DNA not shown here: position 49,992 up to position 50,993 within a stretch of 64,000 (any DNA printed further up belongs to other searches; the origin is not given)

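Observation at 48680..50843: Hydrogenase operon remodelled into a cytochrome module: 11-heme cytochrome c, then a 30-codon NiFe-hydrogenase large-subunit fossil, then HyaC-type cytochrome b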

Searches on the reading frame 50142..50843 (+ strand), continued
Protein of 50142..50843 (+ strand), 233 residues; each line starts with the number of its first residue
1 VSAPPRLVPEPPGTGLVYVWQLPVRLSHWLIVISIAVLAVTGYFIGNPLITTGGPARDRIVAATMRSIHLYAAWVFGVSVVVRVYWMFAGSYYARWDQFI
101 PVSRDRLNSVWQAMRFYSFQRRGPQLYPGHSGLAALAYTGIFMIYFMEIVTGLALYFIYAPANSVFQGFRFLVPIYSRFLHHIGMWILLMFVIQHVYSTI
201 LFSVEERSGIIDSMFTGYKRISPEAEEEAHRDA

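Call 18: find_related_loci(query=A1, collection=genome_contigs, flank=6000)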
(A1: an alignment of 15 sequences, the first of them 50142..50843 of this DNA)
Query A1 (233 aa) in genome_contigs; peptide patterns used: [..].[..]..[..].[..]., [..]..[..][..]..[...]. (x = any residue, [..] = any of these).
383 stretches matched a pattern; 357 encode a relative of the query (tblastn E <= 1e-3); the best 80 are kept; 80 distinct loci.
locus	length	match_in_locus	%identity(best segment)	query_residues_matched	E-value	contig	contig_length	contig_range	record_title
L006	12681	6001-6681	83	1-227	2e-126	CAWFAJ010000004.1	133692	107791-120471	MAG: uncultured delta proteobacterium isolate MFD00991.bin.1.136 genome assembly, contig: contig_34631, whole genome sho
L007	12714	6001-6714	65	1-233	4e-100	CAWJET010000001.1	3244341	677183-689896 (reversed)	MAG: uncultured delta proteobacterium isolate MFD09222.bin.1.22 genome assembly, contig: contig_37878, whole genome shot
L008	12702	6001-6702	53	1-230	3e-81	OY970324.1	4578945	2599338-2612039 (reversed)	MAG: uncultured delta proteobacterium isolate MFD05502.bin.1.132 genome assembly, chromosome: 1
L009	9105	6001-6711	54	1-232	3e-80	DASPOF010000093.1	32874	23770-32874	MAG TPA_asm: Candidatus Binataceae bacterium isolate SMAG_U12140 k141_1362779, whole genome shotgun sequence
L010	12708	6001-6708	53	1-233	2e-79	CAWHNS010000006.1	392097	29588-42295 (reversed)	MAG: uncultured delta proteobacterium isolate MFD09222.bin.2.29 genome assembly, contig: contig_137831, whole genome sho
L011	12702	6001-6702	51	1-230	3e-78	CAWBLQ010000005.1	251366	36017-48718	MAG: Candidatus Binataceae bacterium isolate MFD02248.bin.1.59 genome assembly, contig: contig_25067, whole genome shotg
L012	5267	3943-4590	54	17-228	1e-73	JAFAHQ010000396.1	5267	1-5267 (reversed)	MAG: Alphaproteobacteria bacterium isolate CP_BE_BS_25 BE_BS_k147_4985832, whole genome shotgun sequence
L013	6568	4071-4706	54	13-219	8e-73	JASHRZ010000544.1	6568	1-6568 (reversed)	MAG: Alphaproteobacteria bacterium isolate JOPF114 JOPF_NEAR_contig_1077487, whole genome shotgun sequence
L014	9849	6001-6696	50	1-227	4e-72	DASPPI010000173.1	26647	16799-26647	MAG TPA_asm: Steroidobacteraceae bacterium isolate SMAG_U12169 k141_673407, whole genome shotgun sequence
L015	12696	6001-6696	50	1-227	1e-71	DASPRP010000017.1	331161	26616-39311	MAG TPA_asm: Steroidobacteraceae bacterium isolate SMAG_U12228 k141_225136, whole genome shotgun sequence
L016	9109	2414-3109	50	1-227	6e-71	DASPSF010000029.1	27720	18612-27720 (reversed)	MAG TPA_asm: Steroidobacteraceae bacterium isolate SMAG_U12244 k141_607580, whole genome shotgun sequence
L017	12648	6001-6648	52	17-227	9e-71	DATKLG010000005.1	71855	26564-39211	MAG TPA_asm: Steroidobacteraceae bacterium isolate SMAG_U14679 k141_3026, whole genome shotgun sequence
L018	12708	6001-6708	55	1-233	3e-83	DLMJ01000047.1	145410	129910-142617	MAG TPA_asm: Candidatus Binatus soli isolate UBA7539 UBA7539_contig_421, whole genome shotgun sequence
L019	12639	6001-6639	52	17-224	2e-70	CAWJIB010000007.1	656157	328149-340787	MAG: uncultured Alphaproteobacteria bacterium isolate MFD03726.bin.1.218 genome assembly, contig: contig_31758, whole ge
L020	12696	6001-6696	49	1-227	1e-69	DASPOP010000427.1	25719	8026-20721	MAG TPA_asm: Steroidobacteraceae bacterium isolate SMAG_U12150 k141_156291, whole genome shotgun sequence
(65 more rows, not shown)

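Call 20: find_related_loci(query=window:50142-50843:+, collection=metagenome_contigs, flank=4000)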
Query window:50142-50843:+ (233 aa) in metagenome_contigs; peptide patterns used: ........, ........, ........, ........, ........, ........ (x = any residue, [..] = any of these).
64 stretches matched a pattern; 15 encode a relative of the query (tblastn E <= 1e-3); 15 distinct loci.
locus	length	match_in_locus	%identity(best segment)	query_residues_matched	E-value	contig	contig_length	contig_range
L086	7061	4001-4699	99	1-233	2e-154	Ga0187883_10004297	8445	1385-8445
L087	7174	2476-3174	99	1-233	2e-154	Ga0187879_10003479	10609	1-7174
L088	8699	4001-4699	88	1-233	3e-133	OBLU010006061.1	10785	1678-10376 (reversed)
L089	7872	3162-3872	67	1-232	6e-104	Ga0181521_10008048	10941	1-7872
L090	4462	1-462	71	82-230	6e-62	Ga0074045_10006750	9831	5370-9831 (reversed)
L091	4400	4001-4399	69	1-133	3e-59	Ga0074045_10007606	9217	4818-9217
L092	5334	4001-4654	43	17-229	1e-53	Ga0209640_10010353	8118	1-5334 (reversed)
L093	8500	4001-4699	34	1-233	1e-40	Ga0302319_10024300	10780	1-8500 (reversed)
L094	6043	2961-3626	33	14-233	1e-34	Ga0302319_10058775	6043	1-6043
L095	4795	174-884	33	4-233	2e-34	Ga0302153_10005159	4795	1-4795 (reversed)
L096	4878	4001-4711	33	4-233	2e-34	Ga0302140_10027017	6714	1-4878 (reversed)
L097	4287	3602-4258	33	17-233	2e-34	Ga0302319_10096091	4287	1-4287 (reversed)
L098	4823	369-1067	33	8-233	5e-34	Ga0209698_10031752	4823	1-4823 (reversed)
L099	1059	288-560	45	16-107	2e-21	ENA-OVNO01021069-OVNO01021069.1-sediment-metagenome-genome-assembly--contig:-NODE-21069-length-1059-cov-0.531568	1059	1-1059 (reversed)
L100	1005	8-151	46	177-224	2e-11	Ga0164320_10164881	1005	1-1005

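Call 23: find_encoding_contigs(protein=P0002, flank=3000, max_places=2)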
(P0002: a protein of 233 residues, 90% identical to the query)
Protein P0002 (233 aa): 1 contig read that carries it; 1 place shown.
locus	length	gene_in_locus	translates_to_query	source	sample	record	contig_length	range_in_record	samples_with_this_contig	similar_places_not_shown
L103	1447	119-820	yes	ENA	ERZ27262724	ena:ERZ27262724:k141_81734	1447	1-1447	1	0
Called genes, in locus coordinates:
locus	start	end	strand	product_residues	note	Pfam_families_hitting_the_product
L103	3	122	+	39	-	?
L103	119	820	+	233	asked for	PF01292:Ni_hydr_CYTB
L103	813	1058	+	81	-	-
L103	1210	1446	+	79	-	?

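Call 41: search_protein_families(library=ncbifam, proteins=[window:50142-50843:+, L002:122-949:+, L005:5189-6301:+, L005:6298-8004:+, L002:4499-5224:-], max_evalue=0.001)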
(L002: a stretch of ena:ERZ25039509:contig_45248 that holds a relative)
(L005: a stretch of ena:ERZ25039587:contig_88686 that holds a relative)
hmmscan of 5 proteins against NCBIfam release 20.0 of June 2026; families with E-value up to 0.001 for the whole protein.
window:50142-50843:+ (233 aa): 4 families
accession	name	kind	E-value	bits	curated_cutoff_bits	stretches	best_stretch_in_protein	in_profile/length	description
TIGR02125.1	CytB-hydogenase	equivalog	2.5e-40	138.2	121.5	1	18-220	1-209/212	Ni/Fe-hydrogenase, b-type cytochrome subunit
NF007551.0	PRK10171.1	equivalog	1e-31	110.4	442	1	18-220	12-223/235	Ni/Fe-hydrogenase b-type cytochrome subunit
TIGR01583.1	formate-DH-gamm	equivalog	2.6e-06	27.6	115.85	1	18-220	3-186/204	formate dehydrogenase subunit gamma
NF052374.1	HopndTporHpnN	equivalog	0.00093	17.4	1100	0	112-201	382-468/858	hopanoid transporter HpnN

L002:122-949:+ (275 aa): 1 family
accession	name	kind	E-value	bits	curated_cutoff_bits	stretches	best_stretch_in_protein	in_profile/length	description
TIGR01583.1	formate-DH-gamm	equivalog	2.2e-08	34.3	115.85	1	11-192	4-167/204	formate dehydrogenase subunit gamma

L005:5189-6301:+ (370 aa): 3 families
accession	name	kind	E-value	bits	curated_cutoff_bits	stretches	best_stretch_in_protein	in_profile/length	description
TIGR00391.1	hydA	subfamily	2.3e-123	411.9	179.5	1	6-347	4-349/365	hydrogenase small subunit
NF007779.0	PRK10468.1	equivalog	1.8e-97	326.7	659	1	12-302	8-298/372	hydrogenase 2 small subunit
NF045520.1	H2_NiFeSe_small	exception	1.5e-63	215.1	470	1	17-313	2-313/314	NiFeSe hydrogenase small subunit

L005:6298-8004:+ (568 aa): 11 families
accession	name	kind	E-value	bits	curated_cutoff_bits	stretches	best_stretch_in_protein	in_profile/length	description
NF007550.0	PRK10170.1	equivalog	3.9e-188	626.6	1101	1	4-567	19-596/597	Ni/Fe-hydrogenase large subunit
NF007778.0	PRK10467.1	equivalog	1.7e-185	617.6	969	1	3-568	4-567/567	hydrogenase 2 large subunit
NF033181.1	NiFeSe_hydrog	equivalog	3.2e-168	560.8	600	1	1-564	1-506/507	nickel-dependent hydrogenase large subunit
NF045518.1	H2_NiFeSe_large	exception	1e-121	407.2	780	2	157-557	115-484/485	NiFeSe hydrogenase large subunit HysA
TIGR03295.1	frhA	equivalog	4.4e-39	134.6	392.5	2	3-108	4-111/412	coenzyme F420 hydrogenase subunit alpha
NF040828.1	sulfhyd_ShyA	equivalog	4.5e-25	88.4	700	2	4-120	3-120/415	NAD(P)-dependent hydrogenase/sulfhydrogenase 2 subunit alpha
NF041785.2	VhuA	equivalog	2.5e-22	79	800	1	1-117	1-118/418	F420-non-reducing hydrogenase Vhu subunit A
NF040832.1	sulfhyd_HydA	equivalog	3.9e-17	62.5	880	2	4-122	5-124/426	NADPH-dependent hydrogenase/sulfhydrogenase 1 subunit alpha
NF004739.1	PRK06075.1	equivalog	3e-06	26.3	360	1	13-107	13-108/384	NADH-quinone oxidoreductase subunit D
TIGR01962.1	NuoD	equivalog_domain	2.2e-05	23.6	459.35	1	13-107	15-110/386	NADH dehydrogenase (quinone) subunit D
NF040602.1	F420_dehyd_FpoD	exception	0.00034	19.8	600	1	13-108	20-116/372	F420H2 dehydrogenase subunit FpoD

L002:4499-5224:- (241 aa): 4 families
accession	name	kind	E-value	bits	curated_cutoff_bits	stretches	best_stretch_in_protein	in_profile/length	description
TIGR01583.1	formate-DH-gamm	equivalog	2.9e-18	66.6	115.85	1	5-219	2-201/204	formate dehydrogenase subunit gamma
NF007924.0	PRK10639.1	equivalog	2.9e-16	59.9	341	1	3-225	5-208/211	formate dehydrogenase cytochrome b556 subunit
NF007558.0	PRK10179.1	equivalog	3.1e-12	46.6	339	1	4-222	6-207/217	formate dehydrogenase-N subunit gamma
TIGR02125.1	CytB-hydogenase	equivalog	5.6e-06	26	121.5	1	7-146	2-140/212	Ni/Fe-hydrogenase, b-type cytochrome subunit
